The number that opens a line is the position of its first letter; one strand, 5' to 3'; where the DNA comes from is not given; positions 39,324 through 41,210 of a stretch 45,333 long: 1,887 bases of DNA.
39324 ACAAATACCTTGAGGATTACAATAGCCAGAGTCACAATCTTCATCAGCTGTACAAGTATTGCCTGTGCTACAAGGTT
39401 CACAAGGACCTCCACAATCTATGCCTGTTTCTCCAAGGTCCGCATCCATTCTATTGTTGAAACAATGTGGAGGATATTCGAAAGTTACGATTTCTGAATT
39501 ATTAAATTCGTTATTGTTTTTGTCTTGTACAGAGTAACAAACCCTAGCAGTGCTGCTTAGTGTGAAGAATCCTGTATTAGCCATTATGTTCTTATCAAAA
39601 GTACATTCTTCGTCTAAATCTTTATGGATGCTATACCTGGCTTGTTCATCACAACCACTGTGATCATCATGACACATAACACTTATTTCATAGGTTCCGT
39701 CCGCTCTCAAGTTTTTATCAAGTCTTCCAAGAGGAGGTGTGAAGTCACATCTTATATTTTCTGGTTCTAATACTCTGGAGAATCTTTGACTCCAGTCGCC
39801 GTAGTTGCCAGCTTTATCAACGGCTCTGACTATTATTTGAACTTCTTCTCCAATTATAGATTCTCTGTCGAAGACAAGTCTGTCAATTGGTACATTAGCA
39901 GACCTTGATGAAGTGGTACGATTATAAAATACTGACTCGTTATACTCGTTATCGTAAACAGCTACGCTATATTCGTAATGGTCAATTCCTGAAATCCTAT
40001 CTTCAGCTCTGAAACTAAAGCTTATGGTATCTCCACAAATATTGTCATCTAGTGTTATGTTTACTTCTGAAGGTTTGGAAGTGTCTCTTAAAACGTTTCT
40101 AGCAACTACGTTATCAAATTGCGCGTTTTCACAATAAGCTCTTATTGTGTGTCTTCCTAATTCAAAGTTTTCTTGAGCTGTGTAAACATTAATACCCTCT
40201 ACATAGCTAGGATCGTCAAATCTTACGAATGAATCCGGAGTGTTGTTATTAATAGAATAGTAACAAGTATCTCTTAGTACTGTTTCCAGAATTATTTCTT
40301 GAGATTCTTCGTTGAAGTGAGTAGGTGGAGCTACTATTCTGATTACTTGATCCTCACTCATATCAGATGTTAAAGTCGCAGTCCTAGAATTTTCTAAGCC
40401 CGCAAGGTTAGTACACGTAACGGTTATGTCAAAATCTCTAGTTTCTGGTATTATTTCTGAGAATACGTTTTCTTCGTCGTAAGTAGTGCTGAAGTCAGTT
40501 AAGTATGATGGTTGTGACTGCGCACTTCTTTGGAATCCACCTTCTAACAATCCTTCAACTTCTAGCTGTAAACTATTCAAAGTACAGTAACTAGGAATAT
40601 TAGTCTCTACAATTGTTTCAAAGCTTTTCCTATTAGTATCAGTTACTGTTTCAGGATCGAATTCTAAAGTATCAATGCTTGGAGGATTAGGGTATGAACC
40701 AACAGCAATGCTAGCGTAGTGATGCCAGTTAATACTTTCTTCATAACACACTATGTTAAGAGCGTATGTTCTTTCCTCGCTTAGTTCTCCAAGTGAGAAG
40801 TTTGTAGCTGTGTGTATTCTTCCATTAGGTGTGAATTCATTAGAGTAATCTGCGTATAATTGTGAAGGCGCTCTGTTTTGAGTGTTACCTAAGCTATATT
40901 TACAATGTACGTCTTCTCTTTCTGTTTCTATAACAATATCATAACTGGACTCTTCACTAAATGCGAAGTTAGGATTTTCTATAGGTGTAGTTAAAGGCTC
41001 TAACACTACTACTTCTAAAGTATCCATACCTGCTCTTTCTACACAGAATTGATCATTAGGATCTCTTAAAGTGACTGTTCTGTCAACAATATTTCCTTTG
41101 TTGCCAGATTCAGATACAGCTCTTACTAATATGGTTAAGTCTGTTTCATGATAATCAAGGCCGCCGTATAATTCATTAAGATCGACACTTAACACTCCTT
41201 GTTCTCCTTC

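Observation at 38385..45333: Giant surface protein (more than 2,315 aa visible) built from at least five ~415-455-aa super-modules, with its N-terminus beyond the window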

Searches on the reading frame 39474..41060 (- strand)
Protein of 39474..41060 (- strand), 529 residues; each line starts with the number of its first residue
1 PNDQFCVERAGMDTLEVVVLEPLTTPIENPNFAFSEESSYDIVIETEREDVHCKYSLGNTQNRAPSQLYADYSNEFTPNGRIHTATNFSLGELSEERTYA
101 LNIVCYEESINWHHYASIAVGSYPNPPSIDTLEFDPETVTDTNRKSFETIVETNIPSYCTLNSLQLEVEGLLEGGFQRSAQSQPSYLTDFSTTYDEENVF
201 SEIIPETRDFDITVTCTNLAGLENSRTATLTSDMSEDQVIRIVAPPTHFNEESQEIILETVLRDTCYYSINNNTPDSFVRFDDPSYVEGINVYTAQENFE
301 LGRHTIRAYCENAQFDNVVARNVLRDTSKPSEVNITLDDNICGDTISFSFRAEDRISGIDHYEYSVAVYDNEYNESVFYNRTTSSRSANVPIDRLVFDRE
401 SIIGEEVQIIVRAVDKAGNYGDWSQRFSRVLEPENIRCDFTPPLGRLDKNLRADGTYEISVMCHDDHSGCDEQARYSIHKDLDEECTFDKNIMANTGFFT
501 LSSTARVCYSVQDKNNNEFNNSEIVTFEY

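Call 40: find_homologous_proteins(query=A3, max_evalue=0.00001)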
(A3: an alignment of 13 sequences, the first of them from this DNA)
Query A3 (13 sequences) (529 aa, profile of the alignment): 4 proteins with E <= 0.00001 among 6619 candidates.
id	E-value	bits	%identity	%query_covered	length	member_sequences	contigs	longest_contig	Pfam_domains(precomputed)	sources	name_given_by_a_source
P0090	7.2e-10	56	30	23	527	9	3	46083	PF07963.18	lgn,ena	-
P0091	9.4e-8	49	32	13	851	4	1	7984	PF07495.20,PF16655.13,PF25059.2,PF23376.2,PF24421.2,PF25077.2,PF25788.3,PF00041.28,PF19077.7,PF16656.12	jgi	-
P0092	4.3e-7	47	29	19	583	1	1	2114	PF19077.7,PF17936.8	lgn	-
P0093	2.4e-6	45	28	14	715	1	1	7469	PF17957.8,PF13750.13,PF19077.7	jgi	jgi:hypothetical protein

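Call 68: search_protein_families(library=pfam, proteins=[P0092, P0093], max_evalue=0.001)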
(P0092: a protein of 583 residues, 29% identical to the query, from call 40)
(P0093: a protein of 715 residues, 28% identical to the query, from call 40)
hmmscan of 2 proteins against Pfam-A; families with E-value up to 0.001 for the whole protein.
P0092 (583 aa): 3 families
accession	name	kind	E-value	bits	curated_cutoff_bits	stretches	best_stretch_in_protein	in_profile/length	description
PF19077.6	Big_13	-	3.2e-09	37.6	27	0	210-240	71-101/102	Bacterial Ig-like domain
PF17936.7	Big_6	-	1.8e-08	34.9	27.6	1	346-410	10-75/83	Bacterial Ig domain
PF12245.14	Big_3_2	-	0.0006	20.4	23.3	0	295-322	86-113/122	Bacterial Ig-like domain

P0093 (715 aa): 5 families
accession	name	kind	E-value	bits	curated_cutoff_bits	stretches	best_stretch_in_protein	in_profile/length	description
PF17957.7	Big_7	-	4.1e-11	43.8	24.1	1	589-654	1-69/70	Bacterial Ig domain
PF19077.6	Big_13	-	2.1e-10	41.4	27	0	637-674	60-101/102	Bacterial Ig-like domain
PF13750.12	Big_3_3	-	3.4e-09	37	27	0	459-511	3-55/157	Bacterial Ig-like domain (group 3)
PF24421.1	Ig_J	-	0.00013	22.5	29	0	607-664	28-91/104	Tip attachment protein J, Ig-like domain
PF07495.19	Y_Y_Y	-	0.00035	20.8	26.6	0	624-666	14-55/65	Y_Y_Y domain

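Call 75: predict_structure(alignment_id=A3)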
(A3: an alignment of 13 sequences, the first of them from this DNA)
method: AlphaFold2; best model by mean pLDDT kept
length: 529 residues; sequences in the alignment: 13
mean_pLDDT: 84.5   pTM: 0.46
mean pLDDT of the five models: 84.5, 84.5, 83.6, 83.1, 79.8
residues with pLDDT >= 90: 270; 70-90: 188; 50-70: 45; < 50: 26
segments of 3 or more residues with pLDDT < 50: 1-13, 165-174
pLDDT, mean of each block of 10 residues (from residue 1): 30 64 73 89 88 85 80 90 90 80 88 87 92 87 78 91 50 48 73 84 64 89 90 66 94 94 89 94 85 95 95 83 96 93 91 93 88 67 88 79 88 96 94 87 94 92 93 95 93 94 94 93 84
secondary structure, 60 per line:
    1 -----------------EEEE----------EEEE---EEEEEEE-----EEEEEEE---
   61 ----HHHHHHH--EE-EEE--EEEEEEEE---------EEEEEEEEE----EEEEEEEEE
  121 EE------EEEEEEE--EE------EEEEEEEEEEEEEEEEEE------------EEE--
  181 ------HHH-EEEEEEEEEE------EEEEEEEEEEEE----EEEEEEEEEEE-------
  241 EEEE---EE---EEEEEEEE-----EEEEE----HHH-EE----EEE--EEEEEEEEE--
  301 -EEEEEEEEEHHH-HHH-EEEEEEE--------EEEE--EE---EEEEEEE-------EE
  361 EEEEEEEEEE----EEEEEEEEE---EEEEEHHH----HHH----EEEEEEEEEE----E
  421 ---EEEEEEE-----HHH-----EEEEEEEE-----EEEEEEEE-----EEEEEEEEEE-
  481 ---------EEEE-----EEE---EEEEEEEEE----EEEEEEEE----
elements in order: E18-21 E32-35 E39-45 E51-57 H65-71 E77-79 E82-89 E99-107 E112-122 E129-135 E146-163 E176-178 E191-200 E207-218 E223-233 E241-244 E253-260 E266-270 E285-287 E290-298 E302-310 E319-325 E334-337 E345-351 E359-370 E375-383 E387-391 E406-415 E424-430 E444-451 E457-464 E470-479 E490-493 E499-501 E505-513 E518-525

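Call 77: fold_search(model_id=the predicted structure, library=pdb)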
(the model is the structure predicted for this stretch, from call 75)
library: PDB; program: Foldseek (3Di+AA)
matches with E <= 10: 1753; with E <= 0.001: 324
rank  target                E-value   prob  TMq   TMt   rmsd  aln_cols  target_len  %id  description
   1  2jll                  2.6e-13  1.00  0.26  0.33  14.4       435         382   10  Crystal structure of NCAM2 IgIV-FN3II (released 2009-11-17)
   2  4yfg_A                7.3e-13  1.00  0.26  0.28  18.0       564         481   12  Crystal structure of PTP delta meA3/meB minus variant Ig1-Fn1 (released 2015-05-06)
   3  8q6t_I                1.7e-11  1.00  0.23  0.15  20.3       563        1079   11  Helical reconstruction of the relaxed thick filament from FIB milled left ventricular mouse myofibrils (released 2023-11-01)
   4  1e07                  2.7e-11  1.00  0.19  0.16  38.2       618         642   10  Model of human carcinoembryonic antigen by homology modelling and curve-fitting to experimental solution scattering data (released 2000-07-04)
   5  9flv_A                3.4e-11  1.00  0.19  0.23  27.6       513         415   14  CryoEM structure of the fragment-5 (2393-2807) in the grappling hook protein A (GhpA) in the bacterium Aureispira sp.  (released 2024-10-16)
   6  4y61_A                6.6e-11  1.00  0.22  0.27  20.9       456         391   12  Crystal structure of the complex between Slitrk2 LRR1 and PTP delta Ig1-Fn1 (released 2015-06-03)
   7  9flw_A                6.9e-11  1.00  0.20  0.21  27.4       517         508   11  CryoEM structure of the fragment-6 (3571-4078) in the grappling hook protein A (GhpA) in the bacterium Aureispira sp.  (released 2024-10-16)
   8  5xwt_A                1.3e-10  1.00  0.16  0.21  21.2       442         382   12  Crystal structure of PTPdelta Ig1-Fn1 in complex with SALM5 LRR-Ig (released 2018-06-06)
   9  4pbx                  2.1e-10  1.00  0.23  0.21  25.9       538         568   12  Crystal structure of the six N-terminal domains of human receptor protein tyrosine phosphatase sigma (released 2014-11-12)
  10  6iaa_A                5.1e-10  1.00  0.18  0.13  40.9       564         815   11  hRobo2 ectodomain (released 2019-03-13)
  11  7ceg_A                5.8e-10  1.00  0.18  0.22  18.7       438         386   12  Crystal structure of the complex between mouse PTP delta and neuroligin-3 (released 2021-02-24)
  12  9fx2                  6.7e-10  1.00  0.16  0.09  37.3       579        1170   11  Structure of methylamine activated CD109 (released 2025-03-19)
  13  7sqc_2A               7.7e-10  1.00  0.23  0.18  28.0       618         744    8  Ciliary C1 central pair apparatus isolated from Chlamydomonas reinhardtii (released 2022-04-13)
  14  9ijj_C                8.1e-10  1.00  0.17  0.11  21.4       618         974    8  In situ structure of the central apparatus in mouse sperm axoneme. (released 2025-06-04)
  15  7ptp_A                8.5e-10  1.00  0.37  0.30  13.8       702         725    9  In-situ structure of pentameric S-layer protein (released 2021-12-15)
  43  8cka_A                1.7e-08  1.00  0.22  0.23  22.6       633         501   10  Deinococcus radidurans HPI S-layer (released 2023-04-19)
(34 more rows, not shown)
